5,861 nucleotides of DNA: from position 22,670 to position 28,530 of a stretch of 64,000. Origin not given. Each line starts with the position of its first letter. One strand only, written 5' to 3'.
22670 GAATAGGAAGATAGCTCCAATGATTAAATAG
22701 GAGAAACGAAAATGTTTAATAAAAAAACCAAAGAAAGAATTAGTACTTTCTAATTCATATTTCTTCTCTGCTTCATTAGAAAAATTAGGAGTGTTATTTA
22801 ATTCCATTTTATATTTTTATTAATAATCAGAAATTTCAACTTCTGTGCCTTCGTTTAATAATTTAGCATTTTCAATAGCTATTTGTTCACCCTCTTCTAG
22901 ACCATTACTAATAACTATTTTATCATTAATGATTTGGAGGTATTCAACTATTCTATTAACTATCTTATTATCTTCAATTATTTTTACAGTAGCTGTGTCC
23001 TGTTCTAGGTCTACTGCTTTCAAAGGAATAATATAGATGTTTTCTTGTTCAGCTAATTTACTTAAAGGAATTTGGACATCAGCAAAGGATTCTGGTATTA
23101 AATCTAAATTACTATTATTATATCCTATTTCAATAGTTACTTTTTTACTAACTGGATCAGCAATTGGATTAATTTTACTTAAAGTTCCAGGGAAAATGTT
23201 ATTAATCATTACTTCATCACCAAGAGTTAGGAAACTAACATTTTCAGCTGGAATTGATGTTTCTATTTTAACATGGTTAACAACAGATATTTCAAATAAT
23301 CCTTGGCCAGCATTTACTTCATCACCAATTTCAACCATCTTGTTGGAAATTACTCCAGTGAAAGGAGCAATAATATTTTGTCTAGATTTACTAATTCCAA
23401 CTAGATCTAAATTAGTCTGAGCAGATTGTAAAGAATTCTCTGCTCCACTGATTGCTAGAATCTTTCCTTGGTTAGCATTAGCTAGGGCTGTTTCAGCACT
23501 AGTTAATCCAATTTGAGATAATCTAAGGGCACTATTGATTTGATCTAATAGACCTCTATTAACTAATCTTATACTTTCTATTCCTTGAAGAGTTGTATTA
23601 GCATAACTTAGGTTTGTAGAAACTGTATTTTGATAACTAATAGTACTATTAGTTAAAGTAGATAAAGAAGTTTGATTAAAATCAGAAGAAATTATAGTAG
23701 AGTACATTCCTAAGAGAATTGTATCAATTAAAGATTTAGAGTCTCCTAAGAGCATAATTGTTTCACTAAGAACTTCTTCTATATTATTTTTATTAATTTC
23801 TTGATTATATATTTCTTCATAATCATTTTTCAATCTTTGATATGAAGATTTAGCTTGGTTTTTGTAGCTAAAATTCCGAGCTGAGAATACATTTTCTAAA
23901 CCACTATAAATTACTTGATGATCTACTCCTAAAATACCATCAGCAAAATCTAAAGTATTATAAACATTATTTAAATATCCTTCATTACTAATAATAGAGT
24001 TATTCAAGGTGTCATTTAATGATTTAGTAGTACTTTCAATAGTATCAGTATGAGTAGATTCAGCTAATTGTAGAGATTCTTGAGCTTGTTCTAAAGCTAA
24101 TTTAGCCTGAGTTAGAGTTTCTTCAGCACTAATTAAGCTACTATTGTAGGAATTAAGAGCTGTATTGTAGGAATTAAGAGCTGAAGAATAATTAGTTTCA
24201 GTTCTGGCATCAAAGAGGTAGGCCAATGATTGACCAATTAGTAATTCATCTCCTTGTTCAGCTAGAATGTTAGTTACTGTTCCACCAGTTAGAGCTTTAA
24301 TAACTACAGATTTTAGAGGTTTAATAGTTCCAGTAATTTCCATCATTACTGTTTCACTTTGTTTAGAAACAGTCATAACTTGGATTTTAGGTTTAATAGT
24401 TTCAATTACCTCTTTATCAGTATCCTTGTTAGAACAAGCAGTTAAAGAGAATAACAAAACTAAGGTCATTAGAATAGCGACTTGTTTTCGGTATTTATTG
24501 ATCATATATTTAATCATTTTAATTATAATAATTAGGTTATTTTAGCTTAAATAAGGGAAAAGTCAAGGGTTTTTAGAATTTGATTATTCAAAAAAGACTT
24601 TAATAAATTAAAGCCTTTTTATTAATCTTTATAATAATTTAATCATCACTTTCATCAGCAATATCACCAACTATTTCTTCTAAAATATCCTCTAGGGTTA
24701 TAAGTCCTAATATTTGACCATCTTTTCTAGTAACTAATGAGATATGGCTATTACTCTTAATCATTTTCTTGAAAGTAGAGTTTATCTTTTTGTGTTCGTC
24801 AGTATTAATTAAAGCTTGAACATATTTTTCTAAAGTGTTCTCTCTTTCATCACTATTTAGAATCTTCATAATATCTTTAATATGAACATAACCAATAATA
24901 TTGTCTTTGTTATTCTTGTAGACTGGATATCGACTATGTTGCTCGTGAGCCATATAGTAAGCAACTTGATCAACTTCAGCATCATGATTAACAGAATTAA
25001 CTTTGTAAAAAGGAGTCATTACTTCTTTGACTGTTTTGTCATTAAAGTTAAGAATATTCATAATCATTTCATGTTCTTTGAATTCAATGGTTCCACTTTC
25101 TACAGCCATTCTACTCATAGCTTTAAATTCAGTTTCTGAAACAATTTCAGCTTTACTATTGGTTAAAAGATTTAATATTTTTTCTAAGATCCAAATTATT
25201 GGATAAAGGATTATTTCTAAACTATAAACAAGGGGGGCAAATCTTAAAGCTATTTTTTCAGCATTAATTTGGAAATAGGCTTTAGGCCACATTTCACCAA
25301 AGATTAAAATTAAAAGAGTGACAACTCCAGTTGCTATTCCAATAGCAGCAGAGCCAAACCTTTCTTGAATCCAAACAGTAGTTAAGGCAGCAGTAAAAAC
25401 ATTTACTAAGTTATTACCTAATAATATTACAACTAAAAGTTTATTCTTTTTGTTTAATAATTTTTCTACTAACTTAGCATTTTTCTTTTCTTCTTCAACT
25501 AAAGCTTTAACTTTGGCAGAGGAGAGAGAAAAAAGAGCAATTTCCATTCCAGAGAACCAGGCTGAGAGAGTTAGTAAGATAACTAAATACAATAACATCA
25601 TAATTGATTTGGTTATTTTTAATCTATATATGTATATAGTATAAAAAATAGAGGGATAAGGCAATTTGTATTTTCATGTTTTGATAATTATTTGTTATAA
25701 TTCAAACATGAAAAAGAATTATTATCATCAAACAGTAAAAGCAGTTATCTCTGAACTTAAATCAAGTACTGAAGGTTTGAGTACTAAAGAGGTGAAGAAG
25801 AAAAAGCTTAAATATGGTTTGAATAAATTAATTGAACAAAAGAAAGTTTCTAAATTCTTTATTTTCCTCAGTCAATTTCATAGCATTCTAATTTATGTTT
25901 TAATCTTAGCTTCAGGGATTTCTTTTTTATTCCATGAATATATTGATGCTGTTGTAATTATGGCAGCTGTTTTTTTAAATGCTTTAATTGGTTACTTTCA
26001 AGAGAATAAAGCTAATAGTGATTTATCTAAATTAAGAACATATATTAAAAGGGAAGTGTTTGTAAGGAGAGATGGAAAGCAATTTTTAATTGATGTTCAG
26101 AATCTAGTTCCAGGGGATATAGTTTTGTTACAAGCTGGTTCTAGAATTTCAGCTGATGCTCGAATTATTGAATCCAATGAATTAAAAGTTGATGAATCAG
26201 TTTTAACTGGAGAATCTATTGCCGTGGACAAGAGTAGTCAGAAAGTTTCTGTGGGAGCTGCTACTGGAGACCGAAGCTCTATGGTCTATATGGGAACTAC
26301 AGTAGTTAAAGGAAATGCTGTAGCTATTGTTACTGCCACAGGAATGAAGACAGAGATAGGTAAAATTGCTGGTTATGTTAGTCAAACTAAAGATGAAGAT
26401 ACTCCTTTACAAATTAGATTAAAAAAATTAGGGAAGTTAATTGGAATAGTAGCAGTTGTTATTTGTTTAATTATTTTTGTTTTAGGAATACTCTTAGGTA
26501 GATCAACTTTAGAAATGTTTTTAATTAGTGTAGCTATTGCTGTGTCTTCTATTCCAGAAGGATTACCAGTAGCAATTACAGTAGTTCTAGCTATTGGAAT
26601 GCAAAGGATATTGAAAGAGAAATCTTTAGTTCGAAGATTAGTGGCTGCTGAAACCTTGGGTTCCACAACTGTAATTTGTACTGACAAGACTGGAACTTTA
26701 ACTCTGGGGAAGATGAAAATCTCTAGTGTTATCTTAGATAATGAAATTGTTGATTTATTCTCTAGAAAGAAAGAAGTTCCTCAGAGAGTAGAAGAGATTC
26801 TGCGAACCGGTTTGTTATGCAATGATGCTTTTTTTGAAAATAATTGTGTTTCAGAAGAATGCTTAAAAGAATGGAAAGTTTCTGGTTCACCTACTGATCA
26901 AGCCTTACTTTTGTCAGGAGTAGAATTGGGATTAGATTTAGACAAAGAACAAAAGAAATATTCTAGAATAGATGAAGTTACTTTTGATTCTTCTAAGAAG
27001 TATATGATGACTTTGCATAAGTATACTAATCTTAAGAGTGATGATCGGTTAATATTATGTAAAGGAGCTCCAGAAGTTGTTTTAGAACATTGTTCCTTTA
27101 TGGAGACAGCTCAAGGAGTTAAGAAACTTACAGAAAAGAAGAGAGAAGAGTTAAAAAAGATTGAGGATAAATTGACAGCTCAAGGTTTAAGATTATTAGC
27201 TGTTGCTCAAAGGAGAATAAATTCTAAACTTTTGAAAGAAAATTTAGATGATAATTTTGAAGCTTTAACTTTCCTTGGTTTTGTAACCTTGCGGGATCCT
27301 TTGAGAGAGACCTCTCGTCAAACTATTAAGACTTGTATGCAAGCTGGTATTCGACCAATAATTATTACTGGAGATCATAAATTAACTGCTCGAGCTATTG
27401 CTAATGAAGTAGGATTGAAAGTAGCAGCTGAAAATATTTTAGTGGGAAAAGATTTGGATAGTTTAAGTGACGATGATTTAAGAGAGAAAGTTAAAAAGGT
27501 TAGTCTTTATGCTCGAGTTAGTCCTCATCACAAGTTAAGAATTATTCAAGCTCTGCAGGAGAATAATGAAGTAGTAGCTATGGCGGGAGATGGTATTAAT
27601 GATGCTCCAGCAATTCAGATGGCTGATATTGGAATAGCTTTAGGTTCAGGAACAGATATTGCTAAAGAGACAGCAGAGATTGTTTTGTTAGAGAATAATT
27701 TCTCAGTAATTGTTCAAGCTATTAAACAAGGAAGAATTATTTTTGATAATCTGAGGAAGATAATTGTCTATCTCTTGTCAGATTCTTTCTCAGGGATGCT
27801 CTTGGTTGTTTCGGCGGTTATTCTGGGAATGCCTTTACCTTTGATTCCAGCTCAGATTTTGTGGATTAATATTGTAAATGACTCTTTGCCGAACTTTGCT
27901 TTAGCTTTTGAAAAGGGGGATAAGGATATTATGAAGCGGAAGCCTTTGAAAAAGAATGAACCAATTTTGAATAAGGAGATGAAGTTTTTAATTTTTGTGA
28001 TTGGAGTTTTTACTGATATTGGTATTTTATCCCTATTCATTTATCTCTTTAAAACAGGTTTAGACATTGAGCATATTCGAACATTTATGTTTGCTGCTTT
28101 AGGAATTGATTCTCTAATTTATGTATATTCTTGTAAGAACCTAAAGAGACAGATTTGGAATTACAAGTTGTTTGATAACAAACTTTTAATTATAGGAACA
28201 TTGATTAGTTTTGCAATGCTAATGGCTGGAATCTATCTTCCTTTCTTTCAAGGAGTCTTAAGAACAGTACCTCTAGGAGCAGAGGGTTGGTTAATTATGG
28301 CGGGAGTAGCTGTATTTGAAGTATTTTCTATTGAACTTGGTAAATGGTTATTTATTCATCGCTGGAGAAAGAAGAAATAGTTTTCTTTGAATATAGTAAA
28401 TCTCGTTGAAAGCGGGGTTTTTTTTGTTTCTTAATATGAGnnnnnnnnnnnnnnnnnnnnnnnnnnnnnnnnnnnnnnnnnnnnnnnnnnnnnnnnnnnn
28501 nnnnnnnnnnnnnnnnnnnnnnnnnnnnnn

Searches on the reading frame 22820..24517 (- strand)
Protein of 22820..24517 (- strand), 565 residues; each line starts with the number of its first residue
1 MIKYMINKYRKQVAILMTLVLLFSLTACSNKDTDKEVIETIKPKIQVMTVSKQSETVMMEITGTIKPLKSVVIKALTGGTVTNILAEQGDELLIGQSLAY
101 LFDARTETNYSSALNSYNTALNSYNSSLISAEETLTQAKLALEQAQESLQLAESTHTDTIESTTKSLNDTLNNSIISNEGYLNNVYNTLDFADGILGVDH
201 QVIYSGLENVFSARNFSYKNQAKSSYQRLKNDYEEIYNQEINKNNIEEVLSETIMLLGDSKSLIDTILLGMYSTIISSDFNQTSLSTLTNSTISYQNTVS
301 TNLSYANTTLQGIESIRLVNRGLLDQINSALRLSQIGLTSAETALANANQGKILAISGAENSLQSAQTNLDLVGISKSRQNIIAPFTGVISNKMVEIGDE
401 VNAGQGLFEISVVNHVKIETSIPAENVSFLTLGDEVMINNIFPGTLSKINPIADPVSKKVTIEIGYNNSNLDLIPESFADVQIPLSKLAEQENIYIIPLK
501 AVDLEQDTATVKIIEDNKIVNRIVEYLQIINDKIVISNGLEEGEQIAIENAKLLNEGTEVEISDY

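Call 9: search_protein_families(library=pfam, proteins=[window:22820-24517:-], max_evalue=0.001)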
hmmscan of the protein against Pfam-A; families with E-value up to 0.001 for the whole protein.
window:22820-24517:- (565 aa): 3 families
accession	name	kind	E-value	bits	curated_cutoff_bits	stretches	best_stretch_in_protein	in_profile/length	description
PF16576.10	HlyD_D23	-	3.5e-15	56.3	30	1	373-479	102-214/214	Barrel-sandwich domain of CusB or HlyD membrane-fusion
PF13437.12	HlyD_3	-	5.1e-10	40.5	22.2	1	382-464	2-91/106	HlyD family secretion protein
PF00364.28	Biotin_lipoyl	-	3.7e-05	23.9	22.1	0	387-412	8-38/73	Biotin-requiring enzyme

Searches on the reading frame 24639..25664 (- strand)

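Call 9: search_protein_families(library=pfam, proteins=[window:24639-25664:-], max_evalue=0.001)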
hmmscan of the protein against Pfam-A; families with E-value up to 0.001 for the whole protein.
window:24639-25664:- (341 aa): 2 families
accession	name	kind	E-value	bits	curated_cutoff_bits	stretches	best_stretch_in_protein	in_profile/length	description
PF01595.25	CNNM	-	9.7e-49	165.9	28.4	1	27-195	3-179/181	Cyclin M transmembrane N-terminal domain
PF00571.33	CBS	-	1.8e-16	60.6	24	2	212-269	1-55/57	CBS domain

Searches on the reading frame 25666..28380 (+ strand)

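Call 9: search_protein_families(library=pfam, proteins=[window:25666-28380:+], max_evalue=0.001)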
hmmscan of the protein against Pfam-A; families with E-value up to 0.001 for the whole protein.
window:25666-28380:+ (904 aa): 6 families
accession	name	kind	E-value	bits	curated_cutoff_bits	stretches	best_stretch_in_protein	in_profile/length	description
PF00122.25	E1-E2_ATPase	-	6.6e-53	179.4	28.1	1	127-317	3-180/181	E1-E2 ATPase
PF00689.26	Cation_ATPase_C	-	3.8e-44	151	27.3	1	723-895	1-175/175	Cation transporting ATPase, C-terminus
PF13246.12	Cation_ATPase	-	1.1e-20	73.8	21.7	1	384-478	2-90/91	Cation transport ATPase (P-type)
PF00702.32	Hydrolase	-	9e-20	72.3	26.4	1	336-654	3-191/191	haloacid dehalogenase-like hydrolase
PF00690.31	Cation_ATPase_N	-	1.4e-17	63.6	20.4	1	19-86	1-69/69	Cation transporter/ATPase, N-terminus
PF08282.18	Hydrolase_3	-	2.5e-06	27.9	20.9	1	626-686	195-255/255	haloacid dehalogenase-like hydrolase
